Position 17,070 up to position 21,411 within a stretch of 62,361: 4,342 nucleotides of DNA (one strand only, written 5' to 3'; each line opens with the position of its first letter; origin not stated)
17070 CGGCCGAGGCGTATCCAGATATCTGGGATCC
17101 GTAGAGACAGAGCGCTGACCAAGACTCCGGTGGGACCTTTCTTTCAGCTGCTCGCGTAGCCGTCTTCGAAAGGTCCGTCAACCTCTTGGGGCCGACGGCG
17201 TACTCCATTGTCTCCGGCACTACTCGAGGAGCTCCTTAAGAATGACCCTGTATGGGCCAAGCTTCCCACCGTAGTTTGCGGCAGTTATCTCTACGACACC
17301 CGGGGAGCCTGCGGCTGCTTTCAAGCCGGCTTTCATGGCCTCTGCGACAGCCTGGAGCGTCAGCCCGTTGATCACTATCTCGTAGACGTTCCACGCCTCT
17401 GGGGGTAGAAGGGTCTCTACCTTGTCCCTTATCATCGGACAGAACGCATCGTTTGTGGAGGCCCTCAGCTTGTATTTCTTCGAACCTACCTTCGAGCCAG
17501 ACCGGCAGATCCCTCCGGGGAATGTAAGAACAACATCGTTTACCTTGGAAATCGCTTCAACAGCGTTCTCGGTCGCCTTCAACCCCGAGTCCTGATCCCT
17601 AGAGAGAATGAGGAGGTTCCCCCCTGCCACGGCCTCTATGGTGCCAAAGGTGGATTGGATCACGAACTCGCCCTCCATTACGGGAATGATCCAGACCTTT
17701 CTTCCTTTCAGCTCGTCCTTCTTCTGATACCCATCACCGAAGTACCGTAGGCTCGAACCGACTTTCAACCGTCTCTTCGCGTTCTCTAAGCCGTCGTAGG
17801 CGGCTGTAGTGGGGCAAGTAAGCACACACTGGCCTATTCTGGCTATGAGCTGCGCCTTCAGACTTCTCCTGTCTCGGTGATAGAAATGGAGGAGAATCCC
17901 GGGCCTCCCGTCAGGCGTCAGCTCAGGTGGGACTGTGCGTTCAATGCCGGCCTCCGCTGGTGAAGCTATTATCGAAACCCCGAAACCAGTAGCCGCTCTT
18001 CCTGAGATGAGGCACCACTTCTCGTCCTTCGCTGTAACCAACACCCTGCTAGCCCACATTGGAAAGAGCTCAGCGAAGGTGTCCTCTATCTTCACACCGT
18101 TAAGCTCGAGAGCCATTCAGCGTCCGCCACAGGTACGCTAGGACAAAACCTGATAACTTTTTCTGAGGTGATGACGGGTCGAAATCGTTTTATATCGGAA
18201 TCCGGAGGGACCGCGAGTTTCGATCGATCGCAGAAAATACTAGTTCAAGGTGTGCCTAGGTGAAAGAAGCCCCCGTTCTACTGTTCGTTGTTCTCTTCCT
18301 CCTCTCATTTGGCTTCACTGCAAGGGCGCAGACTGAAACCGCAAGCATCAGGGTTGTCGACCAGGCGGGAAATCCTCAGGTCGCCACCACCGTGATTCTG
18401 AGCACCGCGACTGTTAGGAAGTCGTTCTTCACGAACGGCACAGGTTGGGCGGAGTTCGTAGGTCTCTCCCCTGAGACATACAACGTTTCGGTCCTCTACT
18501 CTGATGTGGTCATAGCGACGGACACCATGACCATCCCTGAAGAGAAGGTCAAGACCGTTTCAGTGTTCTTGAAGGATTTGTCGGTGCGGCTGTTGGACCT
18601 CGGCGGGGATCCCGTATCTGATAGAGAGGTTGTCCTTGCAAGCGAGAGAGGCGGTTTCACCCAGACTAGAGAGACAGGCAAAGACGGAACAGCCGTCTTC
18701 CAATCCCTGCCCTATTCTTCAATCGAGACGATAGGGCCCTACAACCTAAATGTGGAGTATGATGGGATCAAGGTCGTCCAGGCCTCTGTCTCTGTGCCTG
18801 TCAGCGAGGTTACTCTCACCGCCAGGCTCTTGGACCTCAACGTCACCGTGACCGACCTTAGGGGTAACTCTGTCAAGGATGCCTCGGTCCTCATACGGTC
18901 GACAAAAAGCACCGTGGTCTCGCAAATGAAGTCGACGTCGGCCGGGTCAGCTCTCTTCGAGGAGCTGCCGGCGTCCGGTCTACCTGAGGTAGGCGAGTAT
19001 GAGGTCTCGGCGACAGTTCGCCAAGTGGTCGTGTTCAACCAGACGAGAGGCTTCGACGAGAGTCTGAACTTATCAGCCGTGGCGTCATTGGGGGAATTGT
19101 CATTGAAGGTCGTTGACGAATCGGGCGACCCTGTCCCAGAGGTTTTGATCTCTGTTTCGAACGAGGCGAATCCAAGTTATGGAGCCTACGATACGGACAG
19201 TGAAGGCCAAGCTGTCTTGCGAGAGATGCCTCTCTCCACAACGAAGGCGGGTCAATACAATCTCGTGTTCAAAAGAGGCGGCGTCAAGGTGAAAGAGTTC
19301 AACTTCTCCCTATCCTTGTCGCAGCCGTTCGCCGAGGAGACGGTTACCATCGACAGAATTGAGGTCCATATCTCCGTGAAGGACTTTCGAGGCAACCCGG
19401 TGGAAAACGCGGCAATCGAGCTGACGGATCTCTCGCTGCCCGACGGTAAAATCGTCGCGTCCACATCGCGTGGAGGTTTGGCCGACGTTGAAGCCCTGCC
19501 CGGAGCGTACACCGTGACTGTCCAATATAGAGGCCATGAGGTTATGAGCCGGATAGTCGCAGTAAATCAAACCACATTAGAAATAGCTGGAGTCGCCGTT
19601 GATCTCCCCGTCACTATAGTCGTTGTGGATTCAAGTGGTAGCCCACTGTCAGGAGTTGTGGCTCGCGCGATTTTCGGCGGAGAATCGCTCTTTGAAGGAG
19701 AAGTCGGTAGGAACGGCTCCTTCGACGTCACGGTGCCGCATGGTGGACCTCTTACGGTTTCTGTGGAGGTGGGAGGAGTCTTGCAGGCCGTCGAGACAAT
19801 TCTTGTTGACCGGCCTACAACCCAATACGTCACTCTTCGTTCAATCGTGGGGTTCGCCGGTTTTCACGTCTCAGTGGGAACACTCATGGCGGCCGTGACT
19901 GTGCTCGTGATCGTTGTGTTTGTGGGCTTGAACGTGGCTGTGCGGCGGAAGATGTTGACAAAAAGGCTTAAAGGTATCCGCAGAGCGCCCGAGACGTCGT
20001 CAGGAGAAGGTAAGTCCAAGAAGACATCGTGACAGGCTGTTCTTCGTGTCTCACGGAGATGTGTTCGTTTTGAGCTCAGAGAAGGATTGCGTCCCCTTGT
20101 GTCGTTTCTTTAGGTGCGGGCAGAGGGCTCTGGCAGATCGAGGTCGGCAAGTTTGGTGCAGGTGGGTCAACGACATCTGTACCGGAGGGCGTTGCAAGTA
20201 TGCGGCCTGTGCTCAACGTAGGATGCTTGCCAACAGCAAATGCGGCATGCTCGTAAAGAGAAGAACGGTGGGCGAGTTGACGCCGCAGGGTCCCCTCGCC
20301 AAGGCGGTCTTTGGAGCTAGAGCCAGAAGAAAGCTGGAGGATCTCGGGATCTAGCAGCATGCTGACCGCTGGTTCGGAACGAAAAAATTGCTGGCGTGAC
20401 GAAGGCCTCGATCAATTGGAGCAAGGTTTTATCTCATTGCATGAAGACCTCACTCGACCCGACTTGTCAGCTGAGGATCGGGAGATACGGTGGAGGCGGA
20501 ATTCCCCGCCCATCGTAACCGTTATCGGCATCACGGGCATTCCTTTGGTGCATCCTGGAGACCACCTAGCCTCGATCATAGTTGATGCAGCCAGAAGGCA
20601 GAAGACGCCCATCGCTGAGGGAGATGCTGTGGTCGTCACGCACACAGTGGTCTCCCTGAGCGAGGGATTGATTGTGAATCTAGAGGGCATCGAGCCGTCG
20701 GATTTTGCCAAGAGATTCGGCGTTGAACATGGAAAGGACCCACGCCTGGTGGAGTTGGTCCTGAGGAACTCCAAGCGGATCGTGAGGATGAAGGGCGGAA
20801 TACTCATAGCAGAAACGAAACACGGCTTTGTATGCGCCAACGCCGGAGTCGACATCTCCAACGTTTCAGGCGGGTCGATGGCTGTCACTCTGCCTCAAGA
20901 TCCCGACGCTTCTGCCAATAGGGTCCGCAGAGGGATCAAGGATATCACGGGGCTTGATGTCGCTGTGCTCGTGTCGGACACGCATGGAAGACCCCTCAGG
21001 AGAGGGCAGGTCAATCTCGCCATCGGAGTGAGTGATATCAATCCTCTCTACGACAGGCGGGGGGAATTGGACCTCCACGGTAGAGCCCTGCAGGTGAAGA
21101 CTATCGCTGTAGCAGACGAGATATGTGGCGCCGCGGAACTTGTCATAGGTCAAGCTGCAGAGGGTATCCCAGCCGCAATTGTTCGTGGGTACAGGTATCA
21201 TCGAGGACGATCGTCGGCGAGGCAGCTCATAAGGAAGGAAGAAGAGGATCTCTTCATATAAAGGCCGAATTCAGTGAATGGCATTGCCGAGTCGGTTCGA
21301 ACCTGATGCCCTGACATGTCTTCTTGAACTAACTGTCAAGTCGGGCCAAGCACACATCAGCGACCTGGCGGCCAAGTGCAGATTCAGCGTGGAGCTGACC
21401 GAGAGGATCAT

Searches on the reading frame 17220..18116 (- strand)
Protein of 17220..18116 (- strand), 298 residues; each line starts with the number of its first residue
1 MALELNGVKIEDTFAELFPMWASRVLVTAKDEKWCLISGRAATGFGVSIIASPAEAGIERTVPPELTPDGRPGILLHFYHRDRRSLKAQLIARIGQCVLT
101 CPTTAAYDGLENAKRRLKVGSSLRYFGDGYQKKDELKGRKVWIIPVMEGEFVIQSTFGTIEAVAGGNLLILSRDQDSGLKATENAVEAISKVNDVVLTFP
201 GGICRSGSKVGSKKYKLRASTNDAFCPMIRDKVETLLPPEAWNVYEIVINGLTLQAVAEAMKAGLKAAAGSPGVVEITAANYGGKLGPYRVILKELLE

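Call 71: search_protein_families(library=pfam, proteins=[window:17220-18116:-], max_evalue=0.000001)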
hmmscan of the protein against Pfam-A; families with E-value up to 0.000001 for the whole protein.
window:17220-18116:- (298 aa): 2 families
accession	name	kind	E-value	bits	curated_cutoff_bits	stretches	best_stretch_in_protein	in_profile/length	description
PF02741.20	FTR_C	-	4.3e-57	192.8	25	1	149-296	1-149/149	FTR, proximal lobe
PF01913.23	FTR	-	3.9e-56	189.4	27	1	3-146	1-142/142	Formylmethanofuran-tetrahydromethanopterin formyltransferase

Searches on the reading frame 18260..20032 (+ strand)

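Call 43: search_protein_families(library=pfam, proteins=[window:18260-20032:+], max_evalue=0.00001)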
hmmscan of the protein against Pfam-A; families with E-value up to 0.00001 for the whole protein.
window:18260-20032:+ (590 aa): 7 families
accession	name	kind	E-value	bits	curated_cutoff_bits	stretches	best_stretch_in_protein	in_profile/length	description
PF13620.12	CarboxypepD_reg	-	3.8e-30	104.5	32.3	0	281-356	3-74/82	Carboxypeptidase regulatory-like domain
PF02369.22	Big_1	-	6.3e-16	58.7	34.9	0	280-337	21-78/93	Bacterial Ig-like domain (group 1)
PF24107.1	DUF7382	-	1.8e-10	41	27.4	0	192-219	21-48/65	Domain of unknown function (DUF7382)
PF11974.14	bMG3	-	7.3e-09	36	34.9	0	287-348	23-81/103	Bacterial alpha-2-macroglobulin MG3 domain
PF24025.1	Ig_DR_A0283-like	-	8.1e-09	36.2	27.1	0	28-78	9-62/102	DR_A0283-like, Ig-like domain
PF17789.7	MG4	-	2.6e-06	28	24.7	0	282-319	20-57/95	Macroglobulin domain MG4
PF05688.17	BIg21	-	5.4e-06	27.4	27.4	0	365-389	2-26/109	Bacterial Immunoglobulin-like 21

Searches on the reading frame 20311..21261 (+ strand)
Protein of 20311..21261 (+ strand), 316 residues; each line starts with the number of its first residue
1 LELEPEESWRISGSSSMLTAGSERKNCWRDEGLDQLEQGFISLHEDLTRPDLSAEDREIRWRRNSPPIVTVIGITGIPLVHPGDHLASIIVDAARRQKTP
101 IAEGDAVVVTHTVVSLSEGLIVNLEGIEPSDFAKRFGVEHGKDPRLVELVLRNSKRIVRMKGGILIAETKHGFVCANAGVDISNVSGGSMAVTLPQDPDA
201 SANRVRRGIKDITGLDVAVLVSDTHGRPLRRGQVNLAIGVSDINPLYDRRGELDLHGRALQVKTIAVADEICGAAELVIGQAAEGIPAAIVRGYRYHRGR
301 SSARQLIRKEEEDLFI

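Call 43: search_protein_families(library=pfam, proteins=[window:20311-21261:+], max_evalue=0.00001)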
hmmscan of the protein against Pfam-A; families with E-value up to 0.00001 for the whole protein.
window:20311-21261:+ (316 aa): 1 family
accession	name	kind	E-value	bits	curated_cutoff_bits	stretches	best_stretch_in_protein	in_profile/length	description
PF01996.21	F420_ligase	-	1.8e-70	237.3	25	1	77-293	4-218/218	F420-0:Gamma-glutamyl ligase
